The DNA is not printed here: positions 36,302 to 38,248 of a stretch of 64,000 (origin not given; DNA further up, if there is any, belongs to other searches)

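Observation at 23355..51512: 28-kb translationally coupled glycosylation island with unusually high methyltransferase content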

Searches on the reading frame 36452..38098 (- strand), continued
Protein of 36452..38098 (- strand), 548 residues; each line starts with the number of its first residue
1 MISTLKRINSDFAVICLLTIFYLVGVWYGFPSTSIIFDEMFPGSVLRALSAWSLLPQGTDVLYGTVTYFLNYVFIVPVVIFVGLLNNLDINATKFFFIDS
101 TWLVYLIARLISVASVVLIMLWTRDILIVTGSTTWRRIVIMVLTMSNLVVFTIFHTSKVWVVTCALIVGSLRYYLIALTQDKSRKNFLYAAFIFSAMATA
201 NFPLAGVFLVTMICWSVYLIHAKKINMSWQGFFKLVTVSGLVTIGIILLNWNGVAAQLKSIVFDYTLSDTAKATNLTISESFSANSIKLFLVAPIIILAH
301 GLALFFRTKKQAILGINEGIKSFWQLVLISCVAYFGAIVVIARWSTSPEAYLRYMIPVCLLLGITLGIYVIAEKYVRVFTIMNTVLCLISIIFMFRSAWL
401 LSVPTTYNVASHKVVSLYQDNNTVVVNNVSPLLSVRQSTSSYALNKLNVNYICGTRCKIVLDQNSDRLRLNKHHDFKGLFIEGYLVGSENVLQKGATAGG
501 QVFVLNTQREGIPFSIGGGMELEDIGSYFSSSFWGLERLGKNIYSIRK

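Call 36: search_protein_families(library=pfam, proteins=[window:36452-38098:-], max_evalue=10)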
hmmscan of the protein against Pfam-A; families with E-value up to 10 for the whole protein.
window:36452-38098:- (548 aa): 0 families

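Call 44: search_protein_representatives(alignment_id=A1)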
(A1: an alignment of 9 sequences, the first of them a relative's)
Query: 9 sequences, 531 profile positions. Proteins with E-value up to 0.001 (for the whole library): 272; up to 1e-10: 131; up to 1e-30: 81. The best 150 are listed.
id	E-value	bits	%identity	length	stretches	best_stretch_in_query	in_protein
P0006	1.5e-208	710.3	-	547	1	1-530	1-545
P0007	1.3e-207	707.1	-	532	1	1-530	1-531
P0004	3.8e-206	702.3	-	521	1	8-530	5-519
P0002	2.2e-200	683.2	-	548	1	1-530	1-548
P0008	1.7e-193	660.5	-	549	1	1-530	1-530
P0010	5.3e-181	619.3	-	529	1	8-530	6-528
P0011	1.9e-155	535.0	-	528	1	8-530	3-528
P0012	3.9e-154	530.6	-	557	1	9-530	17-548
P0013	1.3e-153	528.9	-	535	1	1-530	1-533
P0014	1.3e-153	528.9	-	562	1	1-530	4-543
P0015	1.9e-152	525.1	-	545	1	4-530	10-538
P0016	2.9e-149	514.6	-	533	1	1-529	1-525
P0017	1.1e-147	509.3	-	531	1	6-529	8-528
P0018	3.6e-145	501.0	-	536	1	8-530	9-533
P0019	5.6e-141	487.2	-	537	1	8-529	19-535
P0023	2.1e-140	485.3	-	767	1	7-530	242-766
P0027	7.5e-133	460.4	-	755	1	6-530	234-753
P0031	7.2e-128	444.0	-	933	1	6-529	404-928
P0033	4.5e-122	424.8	-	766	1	9-530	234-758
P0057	3.3e-57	210.8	-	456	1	7-216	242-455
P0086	1.5e-30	122.8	-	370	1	4-128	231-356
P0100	4.2e-21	91.6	-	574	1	6-442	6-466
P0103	6.4e-18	81.1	-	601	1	11-430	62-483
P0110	1.9e-14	69.7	-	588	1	6-431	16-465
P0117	1.6e-13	66.6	-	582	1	12-409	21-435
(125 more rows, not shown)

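Call 45: search_protein_families(library=pfam, proteins=[P0023, P0027, P0031, P0033, P0057, P0086, P0100, P0103, P0110, P0117], max_evalue=0.01)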
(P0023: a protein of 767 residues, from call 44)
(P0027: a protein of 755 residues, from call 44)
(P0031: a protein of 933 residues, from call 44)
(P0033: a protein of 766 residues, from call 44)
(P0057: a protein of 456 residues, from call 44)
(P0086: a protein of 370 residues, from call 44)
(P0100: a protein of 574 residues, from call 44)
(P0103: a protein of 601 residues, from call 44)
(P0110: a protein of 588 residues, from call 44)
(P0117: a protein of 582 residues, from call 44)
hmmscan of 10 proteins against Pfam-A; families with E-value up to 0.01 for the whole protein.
P0023 (767 aa): 2 families
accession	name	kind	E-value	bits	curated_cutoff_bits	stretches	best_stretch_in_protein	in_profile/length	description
PF00535.33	Glycos_transf_2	-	1.6e-26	93.6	23.3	1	7-172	3-167/168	Glycosyl transferase family 2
PF13641.12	Glyco_tranf_2_3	-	0.00032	21.2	27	1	4-79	3-83/230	Glycosyltransferase like family 2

P0027 (755 aa): 1 family
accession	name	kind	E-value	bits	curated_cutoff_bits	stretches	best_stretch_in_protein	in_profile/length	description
PF00535.33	Glycos_transf_2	-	1.8e-23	83.8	23.3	1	6-169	2-167/168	Glycosyl transferase family 2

P0031 (933 aa): 5 families
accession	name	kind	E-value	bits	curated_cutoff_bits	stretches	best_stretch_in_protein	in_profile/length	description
PF00534.26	Glycos_transf_1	-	7.1e-32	110.7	26.4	1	200-375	2-171/172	Glycosyl transferases group 1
PF13692.12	Glyco_trans_1_4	-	1.3e-22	81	27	1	215-362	3-142/142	Glycosyl transferases group 1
PF13439.12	Glyco_transf_4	-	1.3e-12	48.5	28.5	1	18-190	1-165/170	Glycosyltransferase Family 4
PF13579.12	Glyco_trans_4_4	-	6.3e-09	36.8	29.7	1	19-189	1-157/158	Glycosyl transferase 4-like domain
PF13524.12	Glyco_trans_1_2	-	0.0059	17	25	0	282-378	32-131/144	Glycosyl transferase-like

P0033 (766 aa): 1 family
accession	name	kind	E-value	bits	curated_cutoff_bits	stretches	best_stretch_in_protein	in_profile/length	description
PF00535.33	Glycos_transf_2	-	7.1e-24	85.1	23.3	1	6-167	2-165/168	Glycosyl transferase family 2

P0057 (456 aa): 2 families
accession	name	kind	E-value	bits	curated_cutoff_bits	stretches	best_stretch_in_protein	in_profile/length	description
PF00535.33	Glycos_transf_2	-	4.9e-30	105.1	23.3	1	8-172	4-167/168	Glycosyl transferase family 2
PF13641.12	Glyco_tranf_2_3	-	2.1e-05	25.1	27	1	4-110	3-111/230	Glycosyltransferase like family 2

P0086 (370 aa): 1 family
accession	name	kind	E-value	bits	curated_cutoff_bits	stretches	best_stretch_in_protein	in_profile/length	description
PF00535.33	Glycos_transf_2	-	1.7e-20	74.1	23.3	1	5-165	2-163/168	Glycosyl transferase family 2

P0100 (574 aa): 1 family
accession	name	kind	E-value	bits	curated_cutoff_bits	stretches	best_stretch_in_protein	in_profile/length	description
PF13231.12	PMT_2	-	4.1e-09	37.3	26.1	1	114-252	23-153/160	Dolichyl-phosphate-mannose-protein mannosyltransferase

P0103 (601 aa): 1 family
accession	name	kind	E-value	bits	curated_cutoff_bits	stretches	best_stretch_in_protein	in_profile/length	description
PF13231.12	PMT_2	-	5.3e-08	33.7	26.1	1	157-290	22-152/160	Dolichyl-phosphate-mannose-protein mannosyltransferase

P0110 (588 aa): 3 families
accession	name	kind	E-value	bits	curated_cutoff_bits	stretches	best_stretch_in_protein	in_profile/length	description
PF13231.12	PMT_2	-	9e-11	42.7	26.1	1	117-252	24-154/160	Dolichyl-phosphate-mannose-protein mannosyltransferase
PF11028.14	TMEM260-like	-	1.2e-05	25.6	24.2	1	138-230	81-175/179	Protein O-mannosyl-transferase TMEM260-like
PF02366.24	PMT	-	0.0011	19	22.7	1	117-222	85-193/245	Dolichyl-phosphate-mannose-protein mannosyltransferase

P0117 (582 aa): 1 family
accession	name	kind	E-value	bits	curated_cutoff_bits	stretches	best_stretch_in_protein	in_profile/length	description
PF13231.12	PMT_2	-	2.3e-07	31.6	26.1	1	117-248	23-155/160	Dolichyl-phosphate-mannose-protein mannosyltransferase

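Call 64: search_protein_families(library=pfam, alignment_id=A3, max_evalue=0.00001)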
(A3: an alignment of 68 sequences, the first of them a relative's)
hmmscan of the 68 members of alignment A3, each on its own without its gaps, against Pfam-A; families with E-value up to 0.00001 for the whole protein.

A. member 1, L003:13052-13777:- (242 aa): 2 families
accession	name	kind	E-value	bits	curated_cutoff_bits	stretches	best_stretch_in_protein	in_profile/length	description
PF13649.12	Methyltransf_25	-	2.2e-12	47.9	27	1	74-162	2-95/97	Methyltransferase domain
PF08241.18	Methyltransf_11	-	2.7e-11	44.4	21.2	1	74-162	1-89/95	Methyltransferase domain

B. families by the number of members that match (of 68 scanned): 60 families (the first 25 are shown)
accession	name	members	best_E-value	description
PF01370.27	Epimerase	13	1.5e-66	NAD dependent epimerase/dehydratase family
PF16363.11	GDP_Man_Dehyd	12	2e-137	GDP-mannose 4,6 dehydratase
PF04321.23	RmlD_sub_bind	11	6e-19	RmlD substrate binding domain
PF02719.21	Polysacc_synt_2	6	7.3e-24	Polysaccharide biosynthesis protein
PF01073.25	3Beta_HSD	6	2.7e-23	3-beta hydroxysteroid dehydrogenase/isomerase family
PF07517.20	SecA_DEAD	4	1.5e-123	SecA DEAD-like domain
PF01041.23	DegT_DnrJ_EryC1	4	5e-119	DegT/DnrJ/EryC1/StrS aminotransferase family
PF13489.12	Methyltransf_23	4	8.8e-21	Methyltransferase domain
PF07993.18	NAD_binding_4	4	3.7e-19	Male sterility protein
PF08241.18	Methyltransf_11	4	2.7e-11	Methyltransferase domain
PF00155.27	Aminotran_1_2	4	5.2e-10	Aminotransferase class I and II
PF00908.23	dTDP_sugar_isom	3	1.1e-63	dTDP-4-dehydrorhamnose 3,5-epimerase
PF08484.17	Methyltransf_14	3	1.3e-60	C-methyltransferase C-terminal domain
PF01043.26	SecA_PP_bind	3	6.5e-42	SecA preprotein cross-linking domain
PF08421.16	Methyltransf_13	3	7.6e-23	Putative zinc binding domain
PF13231.12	PMT_2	2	1e-11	Dolichyl-phosphate-mannose-protein mannosyltransferase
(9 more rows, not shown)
